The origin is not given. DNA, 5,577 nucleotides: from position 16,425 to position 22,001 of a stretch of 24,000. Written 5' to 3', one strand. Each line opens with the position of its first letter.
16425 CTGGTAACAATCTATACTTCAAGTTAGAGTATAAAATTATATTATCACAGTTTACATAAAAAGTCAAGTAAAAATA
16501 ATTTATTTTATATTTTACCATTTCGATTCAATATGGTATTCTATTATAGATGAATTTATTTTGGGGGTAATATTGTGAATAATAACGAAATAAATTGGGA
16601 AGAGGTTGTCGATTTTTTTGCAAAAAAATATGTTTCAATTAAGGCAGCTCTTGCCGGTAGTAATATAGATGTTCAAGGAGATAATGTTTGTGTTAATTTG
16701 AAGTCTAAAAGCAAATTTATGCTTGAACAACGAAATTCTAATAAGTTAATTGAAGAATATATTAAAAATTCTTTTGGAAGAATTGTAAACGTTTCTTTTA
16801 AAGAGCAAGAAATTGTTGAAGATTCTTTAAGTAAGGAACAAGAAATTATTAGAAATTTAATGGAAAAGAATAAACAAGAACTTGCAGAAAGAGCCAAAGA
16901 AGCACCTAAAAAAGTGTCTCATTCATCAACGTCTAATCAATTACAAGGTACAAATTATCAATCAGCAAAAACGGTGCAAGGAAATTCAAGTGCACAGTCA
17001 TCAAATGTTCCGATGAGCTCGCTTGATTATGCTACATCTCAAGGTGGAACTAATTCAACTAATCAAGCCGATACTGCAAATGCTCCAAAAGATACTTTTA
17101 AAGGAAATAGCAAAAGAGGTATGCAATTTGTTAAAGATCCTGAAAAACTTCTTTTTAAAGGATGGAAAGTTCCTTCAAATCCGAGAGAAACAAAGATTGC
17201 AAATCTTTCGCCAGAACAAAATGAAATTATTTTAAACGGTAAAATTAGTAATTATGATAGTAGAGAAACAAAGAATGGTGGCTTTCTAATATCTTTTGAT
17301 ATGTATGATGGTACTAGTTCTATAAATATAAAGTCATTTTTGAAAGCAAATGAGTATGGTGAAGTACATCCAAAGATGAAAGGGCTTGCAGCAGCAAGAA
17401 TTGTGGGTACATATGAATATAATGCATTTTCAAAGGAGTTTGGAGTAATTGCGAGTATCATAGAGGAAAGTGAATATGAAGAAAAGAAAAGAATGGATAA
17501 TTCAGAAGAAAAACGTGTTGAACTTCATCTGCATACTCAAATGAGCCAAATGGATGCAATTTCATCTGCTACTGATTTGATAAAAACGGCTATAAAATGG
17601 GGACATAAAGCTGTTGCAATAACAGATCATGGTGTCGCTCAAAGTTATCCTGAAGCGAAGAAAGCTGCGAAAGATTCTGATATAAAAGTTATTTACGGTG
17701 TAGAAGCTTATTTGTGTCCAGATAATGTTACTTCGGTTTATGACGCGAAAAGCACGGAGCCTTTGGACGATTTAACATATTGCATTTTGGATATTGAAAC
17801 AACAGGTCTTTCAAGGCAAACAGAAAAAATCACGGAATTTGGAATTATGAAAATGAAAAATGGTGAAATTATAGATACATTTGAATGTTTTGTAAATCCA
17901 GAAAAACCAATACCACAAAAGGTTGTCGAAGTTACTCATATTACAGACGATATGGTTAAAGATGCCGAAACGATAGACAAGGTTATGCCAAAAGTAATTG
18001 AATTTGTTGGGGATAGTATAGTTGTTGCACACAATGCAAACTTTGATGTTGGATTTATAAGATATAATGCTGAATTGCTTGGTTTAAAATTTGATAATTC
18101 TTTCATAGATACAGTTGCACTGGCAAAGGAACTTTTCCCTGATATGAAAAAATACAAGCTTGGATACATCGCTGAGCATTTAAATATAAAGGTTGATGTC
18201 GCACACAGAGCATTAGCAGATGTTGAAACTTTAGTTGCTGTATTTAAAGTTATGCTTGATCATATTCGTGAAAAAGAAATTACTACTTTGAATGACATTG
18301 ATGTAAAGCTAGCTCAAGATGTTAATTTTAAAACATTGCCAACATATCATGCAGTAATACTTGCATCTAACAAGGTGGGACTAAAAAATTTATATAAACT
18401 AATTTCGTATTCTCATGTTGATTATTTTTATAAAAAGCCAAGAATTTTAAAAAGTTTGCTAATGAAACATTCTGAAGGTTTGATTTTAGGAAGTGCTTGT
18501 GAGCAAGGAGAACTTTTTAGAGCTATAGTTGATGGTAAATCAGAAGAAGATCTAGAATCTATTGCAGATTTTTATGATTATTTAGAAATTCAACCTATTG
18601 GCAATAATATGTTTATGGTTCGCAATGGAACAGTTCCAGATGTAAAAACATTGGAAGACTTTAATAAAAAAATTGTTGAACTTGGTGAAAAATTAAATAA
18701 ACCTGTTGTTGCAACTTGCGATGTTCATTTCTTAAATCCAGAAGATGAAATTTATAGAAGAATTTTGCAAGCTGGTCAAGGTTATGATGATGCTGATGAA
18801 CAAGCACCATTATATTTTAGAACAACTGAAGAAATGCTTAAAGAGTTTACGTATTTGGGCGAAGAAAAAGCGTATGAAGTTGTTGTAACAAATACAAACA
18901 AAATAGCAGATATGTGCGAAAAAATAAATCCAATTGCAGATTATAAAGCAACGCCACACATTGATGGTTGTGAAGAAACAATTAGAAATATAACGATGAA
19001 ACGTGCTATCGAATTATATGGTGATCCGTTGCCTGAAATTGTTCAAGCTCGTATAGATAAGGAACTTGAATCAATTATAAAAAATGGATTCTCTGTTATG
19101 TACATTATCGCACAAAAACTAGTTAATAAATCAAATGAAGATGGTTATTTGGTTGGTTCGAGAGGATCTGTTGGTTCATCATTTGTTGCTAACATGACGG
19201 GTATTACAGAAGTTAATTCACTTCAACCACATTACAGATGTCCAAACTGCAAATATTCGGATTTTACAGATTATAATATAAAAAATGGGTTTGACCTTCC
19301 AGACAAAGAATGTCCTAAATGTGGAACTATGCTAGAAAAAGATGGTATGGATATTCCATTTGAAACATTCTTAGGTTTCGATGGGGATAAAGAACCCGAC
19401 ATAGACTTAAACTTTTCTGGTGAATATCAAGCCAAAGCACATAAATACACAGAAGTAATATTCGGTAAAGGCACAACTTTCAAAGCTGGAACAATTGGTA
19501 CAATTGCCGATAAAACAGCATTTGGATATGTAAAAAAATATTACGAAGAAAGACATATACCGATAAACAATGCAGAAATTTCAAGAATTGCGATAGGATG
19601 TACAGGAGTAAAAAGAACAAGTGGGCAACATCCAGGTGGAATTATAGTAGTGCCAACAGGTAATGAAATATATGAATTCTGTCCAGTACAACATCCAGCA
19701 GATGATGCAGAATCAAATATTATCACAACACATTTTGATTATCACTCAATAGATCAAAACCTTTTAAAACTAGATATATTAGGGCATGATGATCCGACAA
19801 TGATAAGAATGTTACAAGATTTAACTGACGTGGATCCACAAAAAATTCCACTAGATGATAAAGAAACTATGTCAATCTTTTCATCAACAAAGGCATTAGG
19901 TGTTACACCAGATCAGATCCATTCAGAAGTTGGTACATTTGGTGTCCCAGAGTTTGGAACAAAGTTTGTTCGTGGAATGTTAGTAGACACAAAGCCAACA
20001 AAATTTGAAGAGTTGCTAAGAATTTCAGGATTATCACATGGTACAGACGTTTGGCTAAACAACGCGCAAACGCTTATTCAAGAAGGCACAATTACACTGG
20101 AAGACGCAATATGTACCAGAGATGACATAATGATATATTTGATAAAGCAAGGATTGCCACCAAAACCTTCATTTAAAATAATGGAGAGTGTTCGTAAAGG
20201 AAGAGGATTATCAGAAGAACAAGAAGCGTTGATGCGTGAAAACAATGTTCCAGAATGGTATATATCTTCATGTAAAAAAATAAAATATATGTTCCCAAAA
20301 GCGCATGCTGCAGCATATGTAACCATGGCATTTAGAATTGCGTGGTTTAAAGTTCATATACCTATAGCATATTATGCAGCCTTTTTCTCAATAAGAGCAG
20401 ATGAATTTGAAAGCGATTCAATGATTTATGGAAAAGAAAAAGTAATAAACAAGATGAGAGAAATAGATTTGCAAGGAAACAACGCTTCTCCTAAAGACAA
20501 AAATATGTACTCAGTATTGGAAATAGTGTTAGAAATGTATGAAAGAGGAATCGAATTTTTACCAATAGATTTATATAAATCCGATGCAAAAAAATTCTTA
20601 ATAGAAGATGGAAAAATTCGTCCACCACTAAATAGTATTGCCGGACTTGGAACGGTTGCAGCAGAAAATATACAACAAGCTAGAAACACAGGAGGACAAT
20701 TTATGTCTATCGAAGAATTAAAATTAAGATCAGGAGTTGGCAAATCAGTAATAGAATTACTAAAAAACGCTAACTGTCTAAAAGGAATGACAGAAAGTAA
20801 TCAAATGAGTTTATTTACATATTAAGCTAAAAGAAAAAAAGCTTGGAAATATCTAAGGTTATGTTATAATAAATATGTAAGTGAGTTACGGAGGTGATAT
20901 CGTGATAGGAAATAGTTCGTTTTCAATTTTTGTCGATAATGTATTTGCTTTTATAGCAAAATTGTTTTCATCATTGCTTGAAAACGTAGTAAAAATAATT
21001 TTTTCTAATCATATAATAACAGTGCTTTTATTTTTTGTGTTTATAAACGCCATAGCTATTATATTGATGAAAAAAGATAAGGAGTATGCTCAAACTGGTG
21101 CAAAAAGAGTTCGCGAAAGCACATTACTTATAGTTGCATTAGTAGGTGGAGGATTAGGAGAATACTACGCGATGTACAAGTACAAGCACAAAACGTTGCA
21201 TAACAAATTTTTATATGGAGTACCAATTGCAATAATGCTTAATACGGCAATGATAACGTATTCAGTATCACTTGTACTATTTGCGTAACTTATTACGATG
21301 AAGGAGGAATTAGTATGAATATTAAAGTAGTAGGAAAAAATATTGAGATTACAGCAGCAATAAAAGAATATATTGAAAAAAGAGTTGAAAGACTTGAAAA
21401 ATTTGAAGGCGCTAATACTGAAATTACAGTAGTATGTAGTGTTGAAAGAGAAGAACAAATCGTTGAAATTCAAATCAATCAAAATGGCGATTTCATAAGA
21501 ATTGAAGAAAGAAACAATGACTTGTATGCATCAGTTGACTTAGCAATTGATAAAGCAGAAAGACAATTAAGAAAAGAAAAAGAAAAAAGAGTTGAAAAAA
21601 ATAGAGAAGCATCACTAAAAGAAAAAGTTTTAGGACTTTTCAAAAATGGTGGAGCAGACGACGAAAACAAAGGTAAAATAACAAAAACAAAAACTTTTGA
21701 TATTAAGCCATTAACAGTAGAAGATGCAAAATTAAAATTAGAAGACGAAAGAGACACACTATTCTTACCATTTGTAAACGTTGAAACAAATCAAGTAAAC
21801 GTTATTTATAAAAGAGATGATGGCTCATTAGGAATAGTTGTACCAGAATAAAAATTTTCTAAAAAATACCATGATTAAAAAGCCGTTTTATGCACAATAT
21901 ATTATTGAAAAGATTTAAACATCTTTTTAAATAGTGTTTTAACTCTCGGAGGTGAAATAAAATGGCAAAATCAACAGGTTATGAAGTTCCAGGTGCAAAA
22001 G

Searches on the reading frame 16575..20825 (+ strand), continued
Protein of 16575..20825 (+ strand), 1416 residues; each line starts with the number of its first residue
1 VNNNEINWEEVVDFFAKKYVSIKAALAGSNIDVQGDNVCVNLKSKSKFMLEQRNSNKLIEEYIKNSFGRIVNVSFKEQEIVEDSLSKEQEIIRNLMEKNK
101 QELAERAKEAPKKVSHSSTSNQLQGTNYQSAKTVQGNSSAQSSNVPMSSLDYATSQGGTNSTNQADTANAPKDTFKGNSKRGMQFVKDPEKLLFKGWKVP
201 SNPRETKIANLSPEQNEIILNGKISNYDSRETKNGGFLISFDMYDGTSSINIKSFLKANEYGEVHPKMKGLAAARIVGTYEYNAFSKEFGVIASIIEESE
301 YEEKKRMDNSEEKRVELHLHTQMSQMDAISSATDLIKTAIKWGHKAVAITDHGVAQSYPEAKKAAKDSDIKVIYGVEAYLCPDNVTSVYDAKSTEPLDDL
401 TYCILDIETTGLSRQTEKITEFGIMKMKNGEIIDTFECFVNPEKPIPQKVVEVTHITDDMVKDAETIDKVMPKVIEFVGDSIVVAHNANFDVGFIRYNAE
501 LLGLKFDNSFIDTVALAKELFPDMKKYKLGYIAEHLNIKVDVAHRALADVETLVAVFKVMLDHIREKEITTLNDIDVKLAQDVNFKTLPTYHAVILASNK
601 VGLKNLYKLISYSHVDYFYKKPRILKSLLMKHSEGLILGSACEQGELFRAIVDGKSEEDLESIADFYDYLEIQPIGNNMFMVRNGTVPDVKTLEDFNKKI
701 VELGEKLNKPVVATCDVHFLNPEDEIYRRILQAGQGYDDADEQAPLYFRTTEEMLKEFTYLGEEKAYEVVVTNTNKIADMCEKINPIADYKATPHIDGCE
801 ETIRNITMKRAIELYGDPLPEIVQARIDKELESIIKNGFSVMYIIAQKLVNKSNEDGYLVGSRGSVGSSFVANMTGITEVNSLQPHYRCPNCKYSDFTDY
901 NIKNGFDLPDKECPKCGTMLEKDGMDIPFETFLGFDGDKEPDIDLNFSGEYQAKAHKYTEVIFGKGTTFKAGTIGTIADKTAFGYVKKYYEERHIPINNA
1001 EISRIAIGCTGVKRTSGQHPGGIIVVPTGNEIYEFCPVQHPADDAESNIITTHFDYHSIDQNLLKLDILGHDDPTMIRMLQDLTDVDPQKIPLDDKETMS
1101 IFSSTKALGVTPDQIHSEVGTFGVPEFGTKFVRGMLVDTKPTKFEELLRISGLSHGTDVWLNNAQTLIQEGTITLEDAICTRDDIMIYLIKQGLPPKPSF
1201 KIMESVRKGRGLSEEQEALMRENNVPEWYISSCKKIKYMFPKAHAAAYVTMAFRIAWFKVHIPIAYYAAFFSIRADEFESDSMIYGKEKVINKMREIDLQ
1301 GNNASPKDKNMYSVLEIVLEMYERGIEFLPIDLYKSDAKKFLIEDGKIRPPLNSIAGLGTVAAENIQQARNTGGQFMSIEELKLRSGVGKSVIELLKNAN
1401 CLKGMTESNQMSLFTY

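Call 32: find_encoding_contigs(protein=P0100, flank=4000, max_places=1)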
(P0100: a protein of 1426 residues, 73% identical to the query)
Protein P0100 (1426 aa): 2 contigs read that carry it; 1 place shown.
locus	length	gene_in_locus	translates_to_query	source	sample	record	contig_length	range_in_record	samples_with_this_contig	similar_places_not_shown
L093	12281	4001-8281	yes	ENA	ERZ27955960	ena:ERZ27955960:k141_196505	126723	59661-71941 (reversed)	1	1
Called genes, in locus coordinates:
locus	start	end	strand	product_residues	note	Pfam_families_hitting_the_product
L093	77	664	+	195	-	PF00574:CLP_protease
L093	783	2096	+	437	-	PF06689:zf-C4_ClpX, PF00493:MCM (weak), PF05496:RuvB_N (weak), PF01078:Mg_chelatase (faint), PF07724:AAA_2, PF00004:AAA, PF07728:AAA_5 (weak), PF10431:ClpB_D2-small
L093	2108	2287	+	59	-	PF06107:DUF951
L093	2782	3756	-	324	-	PF13384:HTH_23 (faint), PF13936:HTH_38 (faint), PF04545:Sigma70_r4 (weak), PF08281:Sigma70_r4_2 (weak)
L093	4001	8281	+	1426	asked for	PF02811:PHP, PF00929:RNase_T, PF13482:RNase_H_2 (weak), PF02811:PHP, PF07733:DNA_pol3_alpha, PF17657:DNA_pol3_finger, PF14579:HHH_6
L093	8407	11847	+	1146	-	PF14814:UB2H (faint), PF17757:UvrB_inter, PF02559:CarD_TRCF_RID, PF00270:DEAD, PF04851:ResIII, PF00271:Helicase_C, PF03461:TRCF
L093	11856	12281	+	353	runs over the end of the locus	-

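Call 33: find_encoding_contigs(protein=P0056, flank=4000, max_places=1)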
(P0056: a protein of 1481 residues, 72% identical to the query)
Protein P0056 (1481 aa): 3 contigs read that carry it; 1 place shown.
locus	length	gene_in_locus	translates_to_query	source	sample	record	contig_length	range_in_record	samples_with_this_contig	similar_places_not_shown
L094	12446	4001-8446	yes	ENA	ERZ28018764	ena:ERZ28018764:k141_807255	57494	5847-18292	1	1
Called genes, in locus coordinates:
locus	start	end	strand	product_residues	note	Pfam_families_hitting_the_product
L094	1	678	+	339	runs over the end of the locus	PF07136:DUF1385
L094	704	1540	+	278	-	PF17827:PrmC_N, PF02005:TRM (weak), PF05175:MTS, PF02475:TRM5-TYW2_MTfase, PF06325:PrmA, PF13847:Methyltransf_31, PF08241:Methyltransf_11, PF13649:Methyltransf_25, +5 more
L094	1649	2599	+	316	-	PF10298:WhiA_N, PF14528:LAGLIDADG_3 (faint), PF14527:LAGLIDADG_WhiA, PF02650:HTH_WhiA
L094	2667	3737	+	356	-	PF04055:Radical_SAM, PF06969:HemN_C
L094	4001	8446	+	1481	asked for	PF02811:PHP, PF00929:RNase_T, PF13482:RNase_H_2 (weak), PF02811:PHP, PF07733:DNA_pol3_alpha, PF17657:DNA_pol3_finger, PF12836:HHH_3, PF14579:HHH_6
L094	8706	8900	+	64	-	PF00269:SASP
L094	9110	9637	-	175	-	PF02482:Ribosomal_S30AE, PF16321:Ribosom_S30AE_C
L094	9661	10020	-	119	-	PF06961:DUF1294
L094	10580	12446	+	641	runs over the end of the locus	PF00395:SLH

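Call 45: find_encoding_contigs(protein=P0054, flank=4000, max_places=3)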
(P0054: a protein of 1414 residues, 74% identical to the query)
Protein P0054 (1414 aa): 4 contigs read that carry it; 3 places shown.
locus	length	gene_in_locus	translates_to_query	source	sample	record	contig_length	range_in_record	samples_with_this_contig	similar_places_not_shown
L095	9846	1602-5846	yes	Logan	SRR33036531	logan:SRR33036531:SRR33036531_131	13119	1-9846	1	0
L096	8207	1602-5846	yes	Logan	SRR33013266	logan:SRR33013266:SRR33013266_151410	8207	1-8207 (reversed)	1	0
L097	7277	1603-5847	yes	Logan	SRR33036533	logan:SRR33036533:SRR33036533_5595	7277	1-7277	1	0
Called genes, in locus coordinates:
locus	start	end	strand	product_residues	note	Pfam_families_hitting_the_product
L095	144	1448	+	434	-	PF03816:LytR_cpsA_psr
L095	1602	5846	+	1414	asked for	PF13482:RNase_H_2 (faint), PF02811:PHP, PF00929:RNase_T, PF02811:PHP, PF07733:DNA_pol3_alpha, PF17657:DNA_pol3_finger, PF14579:HHH_6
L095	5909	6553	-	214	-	PF00027:cNMP_binding (weak), PF13545:HTH_Crp_2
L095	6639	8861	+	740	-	PF03477:ATP-cone, PF13597:NRDD, PF01228:Gly_radical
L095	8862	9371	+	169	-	PF13353:Fer4_12, PF04055:Radical_SAM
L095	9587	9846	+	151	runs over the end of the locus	-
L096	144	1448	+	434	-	PF03816:LytR_cpsA_psr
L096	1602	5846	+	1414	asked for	PF13482:RNase_H_2 (faint), PF02811:PHP, PF00929:RNase_T, PF02811:PHP, PF07733:DNA_pol3_alpha, PF17657:DNA_pol3_finger, PF14579:HHH_6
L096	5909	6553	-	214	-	PF00027:cNMP_binding (weak), PF13545:HTH_Crp_2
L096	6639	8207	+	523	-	?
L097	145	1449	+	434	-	PF03816:LytR_cpsA_psr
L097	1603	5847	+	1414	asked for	PF13482:RNase_H_2 (faint), PF02811:PHP, PF00929:RNase_T, PF02811:PHP, PF07733:DNA_pol3_alpha, PF17657:DNA_pol3_finger, PF14579:HHH_6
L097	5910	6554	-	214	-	PF00027:cNMP_binding (weak), PF13545:HTH_Crp_2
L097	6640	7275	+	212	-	?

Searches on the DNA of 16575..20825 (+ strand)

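Call 68: search_rna_families(source=L083, start=4600, end=4920, threshold=evalue, max_evalue=10)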
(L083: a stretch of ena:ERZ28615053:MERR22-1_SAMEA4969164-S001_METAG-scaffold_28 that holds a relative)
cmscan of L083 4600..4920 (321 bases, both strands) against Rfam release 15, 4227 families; matches with E-value up to 10: 8.
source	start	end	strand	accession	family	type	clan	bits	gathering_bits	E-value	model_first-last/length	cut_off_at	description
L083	4744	4781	-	RF00268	snoZ7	Gene; snRNA; snoRNA; CD-box;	CL00057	18.6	43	0.77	1-78/78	no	Small nucleolar RNA snoZ7/snoR77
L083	4711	4785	-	RF00160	snoZ159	Gene; snRNA; snoRNA; CD-box;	CL00065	17.9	39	0.97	1-86/86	no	Small nucleolar RNA Z159/U59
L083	4601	4662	+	RF03894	mir-5736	Gene; miRNA;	-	17.3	90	1.4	1-80/80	no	mir-5736 microRNA precursor family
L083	4736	4839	-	RF01588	snoR13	Gene; snRNA; snoRNA; CD-box;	-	16.9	60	7.3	1-105/105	no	small nucleolar RNA snoR13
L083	4650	4690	+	RF01896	mir-142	Gene; miRNA;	-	15.8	57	1.5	22-63/85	no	mir-142 microRNA precursor family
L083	4775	4912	+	RF00082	SraG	Gene; sRNA;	-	15.2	50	2.9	1-177/177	no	SraG RNA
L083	4600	4688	-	RF02508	Atu_Ti4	Gene; sRNA;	-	14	40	3.5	1-88/107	3'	Rhizobiales sRNA Atu_Ti4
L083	4716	4839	-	RF01219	snoR100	Gene; snRNA; snoRNA; HACA-box;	-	13.4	50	6.2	1-116/116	no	Small nucleolar RNA snoR100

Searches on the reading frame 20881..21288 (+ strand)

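Call 10: search_protein_families(library=pfam, proteins=[window:20881-21288:+])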
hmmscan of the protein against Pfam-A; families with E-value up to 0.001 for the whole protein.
window:20881-21288:+ (135 aa): 1 family
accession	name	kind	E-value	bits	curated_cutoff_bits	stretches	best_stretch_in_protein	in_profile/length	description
PF06961.18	DUF1294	-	1e-17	64.6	25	1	56-110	1-55/55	Protein of unknown function (DUF1294)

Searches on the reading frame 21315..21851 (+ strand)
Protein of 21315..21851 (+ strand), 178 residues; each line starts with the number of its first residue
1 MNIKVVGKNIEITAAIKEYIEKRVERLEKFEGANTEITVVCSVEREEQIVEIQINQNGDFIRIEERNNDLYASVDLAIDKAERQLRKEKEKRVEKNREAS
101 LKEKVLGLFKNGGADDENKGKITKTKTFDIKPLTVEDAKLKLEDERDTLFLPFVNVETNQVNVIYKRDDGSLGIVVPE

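Call 10: search_protein_families(library=pfam, proteins=[window:21315-21851:+])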
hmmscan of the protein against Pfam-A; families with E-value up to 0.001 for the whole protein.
window:21315-21851:+ (178 aa): 2 families
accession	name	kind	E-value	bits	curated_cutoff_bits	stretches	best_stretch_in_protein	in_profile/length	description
PF02482.25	Ribosomal_S30AE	-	3.3e-25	89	23.7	1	3-92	1-87/88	Sigma 54 modulation protein / S30EA ribosomal protein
PF16321.10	Ribosom_S30AE_C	-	9.1e-16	57.8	25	1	119-174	3-57/57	Sigma 54 modulation/S30EA ribosomal protein C terminus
